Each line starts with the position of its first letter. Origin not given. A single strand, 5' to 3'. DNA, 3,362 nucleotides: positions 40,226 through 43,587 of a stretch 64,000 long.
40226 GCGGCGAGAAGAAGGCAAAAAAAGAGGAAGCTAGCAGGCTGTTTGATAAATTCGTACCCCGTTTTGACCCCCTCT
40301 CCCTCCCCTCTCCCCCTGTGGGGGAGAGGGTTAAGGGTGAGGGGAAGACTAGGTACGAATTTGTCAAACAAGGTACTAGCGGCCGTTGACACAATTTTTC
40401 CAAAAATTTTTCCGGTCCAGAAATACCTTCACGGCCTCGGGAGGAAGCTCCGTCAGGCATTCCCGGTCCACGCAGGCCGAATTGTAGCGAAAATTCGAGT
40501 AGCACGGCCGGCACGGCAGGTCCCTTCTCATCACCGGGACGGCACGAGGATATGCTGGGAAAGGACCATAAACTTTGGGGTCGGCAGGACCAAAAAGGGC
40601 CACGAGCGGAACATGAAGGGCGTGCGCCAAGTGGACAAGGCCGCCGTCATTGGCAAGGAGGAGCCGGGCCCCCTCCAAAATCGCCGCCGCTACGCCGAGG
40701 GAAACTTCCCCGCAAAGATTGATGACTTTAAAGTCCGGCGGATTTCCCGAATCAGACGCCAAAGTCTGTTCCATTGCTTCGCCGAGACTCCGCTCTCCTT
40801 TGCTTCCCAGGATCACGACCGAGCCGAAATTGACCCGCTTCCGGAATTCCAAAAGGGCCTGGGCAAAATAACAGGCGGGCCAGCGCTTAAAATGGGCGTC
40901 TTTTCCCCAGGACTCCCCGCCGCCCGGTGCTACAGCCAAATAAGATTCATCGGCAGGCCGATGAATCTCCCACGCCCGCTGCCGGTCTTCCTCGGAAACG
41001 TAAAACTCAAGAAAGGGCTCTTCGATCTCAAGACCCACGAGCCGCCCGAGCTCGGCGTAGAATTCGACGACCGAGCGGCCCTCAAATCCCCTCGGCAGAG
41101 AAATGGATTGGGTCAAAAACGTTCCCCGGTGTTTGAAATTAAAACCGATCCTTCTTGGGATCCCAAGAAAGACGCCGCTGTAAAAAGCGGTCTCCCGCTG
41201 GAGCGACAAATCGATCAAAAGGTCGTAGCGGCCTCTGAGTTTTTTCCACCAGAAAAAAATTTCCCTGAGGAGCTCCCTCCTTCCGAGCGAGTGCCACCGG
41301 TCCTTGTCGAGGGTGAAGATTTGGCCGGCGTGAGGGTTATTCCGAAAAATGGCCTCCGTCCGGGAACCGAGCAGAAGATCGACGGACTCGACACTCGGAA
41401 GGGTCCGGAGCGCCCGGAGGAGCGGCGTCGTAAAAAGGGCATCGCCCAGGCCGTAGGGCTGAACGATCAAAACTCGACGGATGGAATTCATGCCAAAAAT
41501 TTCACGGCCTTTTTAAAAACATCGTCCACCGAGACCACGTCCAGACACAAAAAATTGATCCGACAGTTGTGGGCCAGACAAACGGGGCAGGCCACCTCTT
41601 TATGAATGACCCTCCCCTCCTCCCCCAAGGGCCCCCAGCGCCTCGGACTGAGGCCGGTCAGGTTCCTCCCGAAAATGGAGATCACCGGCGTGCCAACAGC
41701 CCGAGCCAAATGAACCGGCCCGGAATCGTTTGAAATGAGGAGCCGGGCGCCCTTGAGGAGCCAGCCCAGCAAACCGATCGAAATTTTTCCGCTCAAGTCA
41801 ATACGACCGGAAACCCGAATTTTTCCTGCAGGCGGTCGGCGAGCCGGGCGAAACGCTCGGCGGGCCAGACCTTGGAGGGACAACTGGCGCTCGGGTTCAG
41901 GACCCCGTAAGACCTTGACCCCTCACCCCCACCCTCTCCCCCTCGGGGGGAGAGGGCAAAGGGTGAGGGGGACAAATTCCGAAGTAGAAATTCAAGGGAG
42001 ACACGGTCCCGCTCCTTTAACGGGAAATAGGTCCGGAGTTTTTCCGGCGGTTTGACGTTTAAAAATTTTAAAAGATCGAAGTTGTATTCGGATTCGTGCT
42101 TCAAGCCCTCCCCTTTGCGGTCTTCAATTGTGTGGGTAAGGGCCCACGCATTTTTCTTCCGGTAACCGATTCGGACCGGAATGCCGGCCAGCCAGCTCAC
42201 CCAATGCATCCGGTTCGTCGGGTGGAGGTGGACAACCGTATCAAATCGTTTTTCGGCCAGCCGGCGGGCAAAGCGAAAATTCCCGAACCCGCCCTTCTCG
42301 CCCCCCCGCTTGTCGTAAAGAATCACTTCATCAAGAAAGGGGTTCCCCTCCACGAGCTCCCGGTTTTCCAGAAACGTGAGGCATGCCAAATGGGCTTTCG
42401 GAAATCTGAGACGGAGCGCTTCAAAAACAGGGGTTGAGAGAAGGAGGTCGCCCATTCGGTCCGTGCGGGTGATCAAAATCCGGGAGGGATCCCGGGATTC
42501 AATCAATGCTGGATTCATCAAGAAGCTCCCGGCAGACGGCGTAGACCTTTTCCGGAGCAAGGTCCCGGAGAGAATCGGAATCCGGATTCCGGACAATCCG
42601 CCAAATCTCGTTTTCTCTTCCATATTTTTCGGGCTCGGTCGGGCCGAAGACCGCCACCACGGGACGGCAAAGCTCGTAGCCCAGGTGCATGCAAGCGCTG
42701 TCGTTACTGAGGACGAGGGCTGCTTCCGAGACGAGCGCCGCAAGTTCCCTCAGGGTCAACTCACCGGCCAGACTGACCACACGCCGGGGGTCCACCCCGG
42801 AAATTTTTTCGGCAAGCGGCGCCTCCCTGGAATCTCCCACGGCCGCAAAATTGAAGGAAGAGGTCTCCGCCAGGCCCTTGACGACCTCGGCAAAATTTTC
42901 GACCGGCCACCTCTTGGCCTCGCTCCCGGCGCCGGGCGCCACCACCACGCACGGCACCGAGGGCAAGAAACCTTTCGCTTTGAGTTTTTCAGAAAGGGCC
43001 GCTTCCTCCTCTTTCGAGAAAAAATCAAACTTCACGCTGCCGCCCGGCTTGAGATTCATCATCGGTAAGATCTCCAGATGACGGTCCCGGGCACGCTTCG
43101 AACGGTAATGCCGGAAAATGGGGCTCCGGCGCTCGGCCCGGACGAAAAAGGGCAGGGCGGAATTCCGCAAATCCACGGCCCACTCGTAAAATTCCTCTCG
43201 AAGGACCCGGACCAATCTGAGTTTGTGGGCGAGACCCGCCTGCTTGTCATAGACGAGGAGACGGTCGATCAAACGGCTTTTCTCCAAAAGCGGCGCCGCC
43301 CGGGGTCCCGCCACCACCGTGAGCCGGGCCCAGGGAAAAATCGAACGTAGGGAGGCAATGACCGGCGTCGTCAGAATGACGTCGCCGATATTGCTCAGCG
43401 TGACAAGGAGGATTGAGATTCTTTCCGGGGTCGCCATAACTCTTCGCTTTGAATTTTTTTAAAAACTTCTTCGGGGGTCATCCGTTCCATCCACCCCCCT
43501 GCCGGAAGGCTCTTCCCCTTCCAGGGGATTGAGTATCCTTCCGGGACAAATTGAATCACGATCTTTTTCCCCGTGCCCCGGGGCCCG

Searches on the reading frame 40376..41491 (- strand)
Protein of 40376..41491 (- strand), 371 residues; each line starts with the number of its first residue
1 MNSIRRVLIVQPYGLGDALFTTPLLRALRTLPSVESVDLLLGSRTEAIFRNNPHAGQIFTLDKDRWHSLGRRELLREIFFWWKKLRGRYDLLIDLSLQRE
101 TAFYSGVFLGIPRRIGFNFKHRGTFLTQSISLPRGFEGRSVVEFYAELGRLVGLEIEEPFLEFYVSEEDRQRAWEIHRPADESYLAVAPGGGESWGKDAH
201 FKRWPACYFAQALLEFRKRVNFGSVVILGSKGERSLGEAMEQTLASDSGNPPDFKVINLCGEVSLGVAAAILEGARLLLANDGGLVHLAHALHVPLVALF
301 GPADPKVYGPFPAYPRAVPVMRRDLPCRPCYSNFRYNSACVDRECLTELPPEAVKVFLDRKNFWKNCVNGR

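Call 11: search_protein_families(library=pfam, proteins=[window:40376-41491:-])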
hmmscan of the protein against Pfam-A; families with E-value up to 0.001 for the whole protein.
window:40376-41491:- (371 aa): 1 family
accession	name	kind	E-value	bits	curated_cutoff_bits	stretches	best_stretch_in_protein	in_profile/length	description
PF01075.23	Glyco_transf_9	-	2.8e-27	96.1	22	1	82-331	5-237/247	Glycosyltransferase family 9 (heptosyltransferase)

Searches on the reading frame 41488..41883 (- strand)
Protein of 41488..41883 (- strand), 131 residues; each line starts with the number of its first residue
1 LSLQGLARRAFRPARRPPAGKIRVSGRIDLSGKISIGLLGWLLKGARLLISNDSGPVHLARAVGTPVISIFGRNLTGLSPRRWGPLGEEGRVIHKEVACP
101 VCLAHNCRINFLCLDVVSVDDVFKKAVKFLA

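Call 11: search_protein_families(library=pfam, proteins=[window:41488-41883:-])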
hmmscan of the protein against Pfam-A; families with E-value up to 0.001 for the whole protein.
window:41488-41883:- (131 aa): 1 family
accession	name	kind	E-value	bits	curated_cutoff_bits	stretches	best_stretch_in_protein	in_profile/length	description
PF01075.23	Glyco_transf_9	-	1.2e-14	54.7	22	1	28-109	166-243/247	Glycosyltransferase family 9 (heptosyltransferase)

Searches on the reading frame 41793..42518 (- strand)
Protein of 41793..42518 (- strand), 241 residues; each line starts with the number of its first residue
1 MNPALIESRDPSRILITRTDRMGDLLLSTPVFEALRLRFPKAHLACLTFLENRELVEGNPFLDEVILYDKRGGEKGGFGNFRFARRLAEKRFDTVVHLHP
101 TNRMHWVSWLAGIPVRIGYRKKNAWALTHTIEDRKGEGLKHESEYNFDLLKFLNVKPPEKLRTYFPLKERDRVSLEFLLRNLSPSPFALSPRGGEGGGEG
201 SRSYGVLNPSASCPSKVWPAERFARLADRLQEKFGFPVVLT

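Call 53: find_encoding_contigs(protein=window:41793-42518:-, flank=4000, max_places=6)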
Protein window:41793-42518:- (241 aa): no gene with exactly this product is on record in the collection.

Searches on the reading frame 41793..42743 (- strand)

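Call 11: search_protein_families(library=pfam, proteins=[window:41793-42743:-])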
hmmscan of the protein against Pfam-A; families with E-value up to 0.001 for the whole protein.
window:41793-42743:- (316 aa): 1 family
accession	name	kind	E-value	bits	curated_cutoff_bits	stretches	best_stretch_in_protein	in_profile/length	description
PF01075.23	Glyco_transf_9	-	9e-12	45.3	22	1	156-315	2-142/247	Glycosyltransferase family 9 (heptosyltransferase)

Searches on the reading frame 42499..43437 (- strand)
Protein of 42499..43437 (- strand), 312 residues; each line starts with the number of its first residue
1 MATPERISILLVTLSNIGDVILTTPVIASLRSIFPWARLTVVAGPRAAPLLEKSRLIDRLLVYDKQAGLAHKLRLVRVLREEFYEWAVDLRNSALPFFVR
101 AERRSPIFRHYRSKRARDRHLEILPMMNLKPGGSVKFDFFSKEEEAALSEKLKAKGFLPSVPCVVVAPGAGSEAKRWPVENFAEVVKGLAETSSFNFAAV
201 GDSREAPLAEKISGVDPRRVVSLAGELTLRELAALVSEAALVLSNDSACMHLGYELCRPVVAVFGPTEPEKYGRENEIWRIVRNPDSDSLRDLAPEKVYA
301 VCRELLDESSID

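Call 11: search_protein_families(library=pfam, proteins=[window:42499-43437:-])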
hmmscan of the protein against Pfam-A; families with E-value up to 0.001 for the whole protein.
window:42499-43437:- (312 aa): 1 family
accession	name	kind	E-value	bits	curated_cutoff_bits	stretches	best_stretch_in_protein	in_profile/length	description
PF01075.23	Glyco_transf_9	-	2.5e-24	86.4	22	1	147-284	88-229/247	Glycosyltransferase family 9 (heptosyltransferase)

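Call 59: find_encoding_contigs(protein=window:42499-43437:-, flank=4000, max_places=8)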
Protein window:42499-43437:- (312 aa): 3 contigs read that carry it; 3 places shown.
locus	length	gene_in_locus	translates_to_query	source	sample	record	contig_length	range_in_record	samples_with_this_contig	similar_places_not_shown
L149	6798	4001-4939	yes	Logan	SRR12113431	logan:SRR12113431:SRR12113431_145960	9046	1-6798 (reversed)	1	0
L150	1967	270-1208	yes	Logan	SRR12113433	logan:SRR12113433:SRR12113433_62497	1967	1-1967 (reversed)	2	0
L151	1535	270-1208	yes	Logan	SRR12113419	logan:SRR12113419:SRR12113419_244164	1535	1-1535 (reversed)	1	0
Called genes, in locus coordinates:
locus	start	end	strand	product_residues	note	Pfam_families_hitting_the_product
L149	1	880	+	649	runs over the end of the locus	PF03279:Lip_A_acyltrans, PF06258:Mito_fiss_Elm1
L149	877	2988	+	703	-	PF13439:Glyco_transf_4, PF13477:Glyco_trans_4_2, PF13579:Glyco_trans_4_4, PF20706:GT4-conflict, PF00534:Glycos_transf_1, PF13692:Glyco_trans_1_4, PF13524:Glyco_trans_1_2 (weak), PF01075:Glyco_transf_9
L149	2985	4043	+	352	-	PF01075:Glyco_transf_9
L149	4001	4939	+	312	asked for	PF01075:Glyco_transf_9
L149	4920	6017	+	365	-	PF01075:Glyco_transf_9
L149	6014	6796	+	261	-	?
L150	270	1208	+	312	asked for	PF01075:Glyco_transf_9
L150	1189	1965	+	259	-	?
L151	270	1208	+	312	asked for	PF01075:Glyco_transf_9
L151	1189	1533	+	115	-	?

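Call 62: find_homologous_proteins(query=L149:4920-6014:+, max_evalue=1e-60)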
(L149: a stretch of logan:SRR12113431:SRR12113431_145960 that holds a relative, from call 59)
Query L149:4920-6014:+ (365 aa): 1937 proteins with E <= 1e-60 among 8000 candidates; the best 120 are listed.
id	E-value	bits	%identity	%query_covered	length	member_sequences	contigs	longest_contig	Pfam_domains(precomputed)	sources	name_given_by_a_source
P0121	5.2e-202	689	86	100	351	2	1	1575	PF01075.24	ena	-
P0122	1.3e-183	628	80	96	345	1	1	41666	PF01075.24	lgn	-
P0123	2.0e-180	618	72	96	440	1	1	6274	PF01075.24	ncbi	-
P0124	2.2e-172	591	74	96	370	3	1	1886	PF01075.24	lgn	-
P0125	1.5e-170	585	72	97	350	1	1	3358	PF01075.24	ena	-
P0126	3.2e-170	584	74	97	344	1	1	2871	PF01075.24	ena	-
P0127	1.0e-169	582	73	97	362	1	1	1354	PF01075.24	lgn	-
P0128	8.4e-169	579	72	97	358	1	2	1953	PF01075.24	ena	-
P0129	4.3e-168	577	72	96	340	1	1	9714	PF01075.24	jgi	jgi:heptosyltransferase-2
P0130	6.2e-168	576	69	97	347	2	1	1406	PF01075.24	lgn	-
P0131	3.2e-167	574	70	98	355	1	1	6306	PF01075.24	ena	-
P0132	1.1e-166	572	69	97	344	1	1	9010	PF01075.24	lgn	-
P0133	4.0e-165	567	70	97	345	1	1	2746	PF01075.24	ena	-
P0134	1.4e-164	565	72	93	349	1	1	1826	PF01075.24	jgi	jgi:heptosyltransferase-2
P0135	1.6e-164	565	69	97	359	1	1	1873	PF01075.24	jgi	-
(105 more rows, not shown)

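Call 64: find_encoding_contigs(protein=P0121, flank=2000, max_places=2)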
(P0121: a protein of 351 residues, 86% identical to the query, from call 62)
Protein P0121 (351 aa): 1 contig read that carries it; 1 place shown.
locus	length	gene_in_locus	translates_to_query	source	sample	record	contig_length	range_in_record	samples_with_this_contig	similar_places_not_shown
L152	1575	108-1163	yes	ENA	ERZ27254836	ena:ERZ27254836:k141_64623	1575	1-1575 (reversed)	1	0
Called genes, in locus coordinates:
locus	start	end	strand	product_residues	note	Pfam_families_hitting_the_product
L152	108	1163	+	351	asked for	PF01075:Glyco_transf_9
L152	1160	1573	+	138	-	?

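Call 66: find_encoding_contigs(protein=P0123, flank=4000, max_places=2)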
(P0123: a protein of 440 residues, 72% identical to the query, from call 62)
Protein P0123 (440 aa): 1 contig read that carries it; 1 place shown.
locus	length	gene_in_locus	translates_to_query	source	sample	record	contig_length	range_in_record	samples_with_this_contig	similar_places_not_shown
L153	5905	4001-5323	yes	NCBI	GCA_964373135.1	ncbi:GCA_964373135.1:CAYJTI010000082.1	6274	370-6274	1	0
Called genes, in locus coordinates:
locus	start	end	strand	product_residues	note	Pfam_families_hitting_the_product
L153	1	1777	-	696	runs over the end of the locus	PF00009:GTP_EFTU, PF22042:EF-G_D2, PF03144:GTP_EFTU_D2, PF14492:EFG_III, PF16658:RF3_C (weak), PF03764:EFG_IV, PF00679:EFG_C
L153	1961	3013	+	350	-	PF01075:Glyco_transf_9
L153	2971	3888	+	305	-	PF01075:Glyco_transf_9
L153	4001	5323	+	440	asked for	PF01075:Glyco_transf_9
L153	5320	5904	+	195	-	?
